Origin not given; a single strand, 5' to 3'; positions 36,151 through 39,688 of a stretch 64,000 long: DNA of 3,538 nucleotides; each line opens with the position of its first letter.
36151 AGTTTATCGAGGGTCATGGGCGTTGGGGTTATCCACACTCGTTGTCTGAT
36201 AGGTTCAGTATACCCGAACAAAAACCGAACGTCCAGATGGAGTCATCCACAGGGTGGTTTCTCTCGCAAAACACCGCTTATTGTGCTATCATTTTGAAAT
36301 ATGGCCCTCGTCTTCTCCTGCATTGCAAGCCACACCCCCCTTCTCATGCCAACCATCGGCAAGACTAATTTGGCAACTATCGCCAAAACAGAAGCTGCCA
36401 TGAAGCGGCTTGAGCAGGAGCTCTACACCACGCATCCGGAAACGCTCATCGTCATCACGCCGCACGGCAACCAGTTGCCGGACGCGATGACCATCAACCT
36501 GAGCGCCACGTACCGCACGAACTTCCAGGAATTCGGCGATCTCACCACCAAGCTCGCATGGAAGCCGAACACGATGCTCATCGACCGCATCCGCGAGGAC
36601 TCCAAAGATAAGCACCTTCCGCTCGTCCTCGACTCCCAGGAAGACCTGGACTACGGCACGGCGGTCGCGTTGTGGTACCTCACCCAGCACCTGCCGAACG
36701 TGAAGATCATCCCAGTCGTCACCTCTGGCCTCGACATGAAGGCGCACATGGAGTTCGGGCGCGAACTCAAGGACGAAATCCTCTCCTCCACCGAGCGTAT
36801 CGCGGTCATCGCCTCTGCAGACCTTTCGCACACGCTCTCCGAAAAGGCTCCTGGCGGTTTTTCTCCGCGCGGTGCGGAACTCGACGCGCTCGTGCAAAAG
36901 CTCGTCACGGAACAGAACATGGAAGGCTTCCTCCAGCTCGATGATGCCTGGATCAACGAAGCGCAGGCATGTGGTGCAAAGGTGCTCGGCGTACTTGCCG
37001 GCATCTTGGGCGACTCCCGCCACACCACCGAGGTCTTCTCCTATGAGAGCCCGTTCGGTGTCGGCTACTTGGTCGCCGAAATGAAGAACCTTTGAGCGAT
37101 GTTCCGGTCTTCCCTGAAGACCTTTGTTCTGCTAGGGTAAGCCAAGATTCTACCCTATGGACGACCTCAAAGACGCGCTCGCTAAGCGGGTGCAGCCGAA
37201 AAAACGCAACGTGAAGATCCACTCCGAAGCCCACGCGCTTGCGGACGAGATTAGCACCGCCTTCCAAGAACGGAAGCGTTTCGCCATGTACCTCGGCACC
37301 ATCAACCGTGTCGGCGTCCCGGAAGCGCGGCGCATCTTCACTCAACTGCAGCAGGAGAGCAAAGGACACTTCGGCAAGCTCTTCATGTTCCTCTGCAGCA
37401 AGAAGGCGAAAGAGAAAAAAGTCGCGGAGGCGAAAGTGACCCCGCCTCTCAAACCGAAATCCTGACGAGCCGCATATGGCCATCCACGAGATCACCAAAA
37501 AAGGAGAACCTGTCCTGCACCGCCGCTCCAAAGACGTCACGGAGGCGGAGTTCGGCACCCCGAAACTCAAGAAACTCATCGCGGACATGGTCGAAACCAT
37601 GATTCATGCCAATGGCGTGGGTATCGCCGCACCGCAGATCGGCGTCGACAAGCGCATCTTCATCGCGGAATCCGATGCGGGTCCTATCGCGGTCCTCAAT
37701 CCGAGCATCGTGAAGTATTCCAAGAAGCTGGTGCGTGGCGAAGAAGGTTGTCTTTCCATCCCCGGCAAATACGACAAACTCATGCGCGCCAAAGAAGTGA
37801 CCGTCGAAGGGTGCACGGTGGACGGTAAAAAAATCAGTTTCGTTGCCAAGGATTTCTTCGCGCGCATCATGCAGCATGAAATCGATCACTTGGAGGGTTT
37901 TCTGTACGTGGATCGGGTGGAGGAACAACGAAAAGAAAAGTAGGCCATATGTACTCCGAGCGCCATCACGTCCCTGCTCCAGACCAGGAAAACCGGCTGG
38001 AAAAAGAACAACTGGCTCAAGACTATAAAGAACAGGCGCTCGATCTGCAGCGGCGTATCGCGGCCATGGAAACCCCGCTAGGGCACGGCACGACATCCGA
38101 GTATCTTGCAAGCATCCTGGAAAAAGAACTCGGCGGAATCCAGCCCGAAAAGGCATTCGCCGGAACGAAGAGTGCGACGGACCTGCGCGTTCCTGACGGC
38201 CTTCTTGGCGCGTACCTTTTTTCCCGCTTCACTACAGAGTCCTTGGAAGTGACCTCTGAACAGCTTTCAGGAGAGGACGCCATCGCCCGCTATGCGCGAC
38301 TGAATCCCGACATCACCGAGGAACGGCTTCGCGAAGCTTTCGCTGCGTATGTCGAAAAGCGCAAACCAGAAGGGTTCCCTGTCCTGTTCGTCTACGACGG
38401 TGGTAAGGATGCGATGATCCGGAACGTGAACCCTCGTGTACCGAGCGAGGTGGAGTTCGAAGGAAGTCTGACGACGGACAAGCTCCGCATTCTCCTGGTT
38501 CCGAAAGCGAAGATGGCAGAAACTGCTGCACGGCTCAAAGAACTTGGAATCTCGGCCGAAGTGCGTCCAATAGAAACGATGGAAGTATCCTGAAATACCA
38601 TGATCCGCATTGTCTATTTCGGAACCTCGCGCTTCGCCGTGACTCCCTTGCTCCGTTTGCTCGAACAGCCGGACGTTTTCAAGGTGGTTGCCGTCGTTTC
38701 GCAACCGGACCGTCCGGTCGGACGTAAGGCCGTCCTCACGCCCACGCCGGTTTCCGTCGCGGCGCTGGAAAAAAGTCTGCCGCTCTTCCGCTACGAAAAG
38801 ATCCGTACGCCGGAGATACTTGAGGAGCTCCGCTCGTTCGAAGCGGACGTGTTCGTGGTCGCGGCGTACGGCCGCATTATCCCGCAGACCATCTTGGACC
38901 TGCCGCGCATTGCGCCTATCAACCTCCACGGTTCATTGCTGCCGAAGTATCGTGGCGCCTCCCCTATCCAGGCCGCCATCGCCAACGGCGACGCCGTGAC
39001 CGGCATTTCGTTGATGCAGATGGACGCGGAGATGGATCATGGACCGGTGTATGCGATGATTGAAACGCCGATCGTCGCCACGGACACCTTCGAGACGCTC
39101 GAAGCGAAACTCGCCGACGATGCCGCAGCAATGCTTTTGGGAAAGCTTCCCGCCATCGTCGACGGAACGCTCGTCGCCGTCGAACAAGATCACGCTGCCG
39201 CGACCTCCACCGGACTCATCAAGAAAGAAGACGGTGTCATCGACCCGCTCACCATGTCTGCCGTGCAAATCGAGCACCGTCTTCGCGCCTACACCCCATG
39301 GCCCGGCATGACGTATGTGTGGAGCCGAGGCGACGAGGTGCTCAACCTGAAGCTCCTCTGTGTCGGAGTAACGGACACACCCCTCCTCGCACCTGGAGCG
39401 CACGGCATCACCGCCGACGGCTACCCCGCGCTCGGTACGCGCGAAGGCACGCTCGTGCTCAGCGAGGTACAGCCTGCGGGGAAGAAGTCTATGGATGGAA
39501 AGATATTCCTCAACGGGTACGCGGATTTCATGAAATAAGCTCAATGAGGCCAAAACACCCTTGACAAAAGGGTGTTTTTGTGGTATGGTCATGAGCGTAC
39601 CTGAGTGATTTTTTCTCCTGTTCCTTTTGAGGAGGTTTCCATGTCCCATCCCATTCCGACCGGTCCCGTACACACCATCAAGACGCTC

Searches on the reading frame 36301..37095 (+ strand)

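Call 95: search_protein_families(library=pfam, proteins=[window:36301-37095:+], max_evalue=0.00001)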
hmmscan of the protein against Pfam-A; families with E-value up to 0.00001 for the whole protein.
window:36301-37095:+ (264 aa): 2 families
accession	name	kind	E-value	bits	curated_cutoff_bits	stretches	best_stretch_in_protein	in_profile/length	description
PF02900.23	LigB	-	4.8e-28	98.4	26.3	1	9-258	5-268/269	Catalytic LigB subunit of aromatic ring-opening dioxygenase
PF01875.22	Memo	-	3.2e-06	27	27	1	122-229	126-229/269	Memo-like protein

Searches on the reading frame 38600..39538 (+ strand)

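Call 95: search_protein_families(library=pfam, proteins=[window:38600-39538:+], max_evalue=0.00001)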
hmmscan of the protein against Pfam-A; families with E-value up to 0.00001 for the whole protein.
window:38600-39538:+ (312 aa): 2 families
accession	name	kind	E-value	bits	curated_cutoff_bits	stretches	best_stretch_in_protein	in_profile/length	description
PF00551.24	Formyl_trans_N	-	1.9e-41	142.2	26.1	1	3-179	2-177/181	Formyl transferase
PF02911.23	Formyl_trans_C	-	1.3e-13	51.4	21.1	1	207-307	2-99/100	Formyl transferase, C-terminal domain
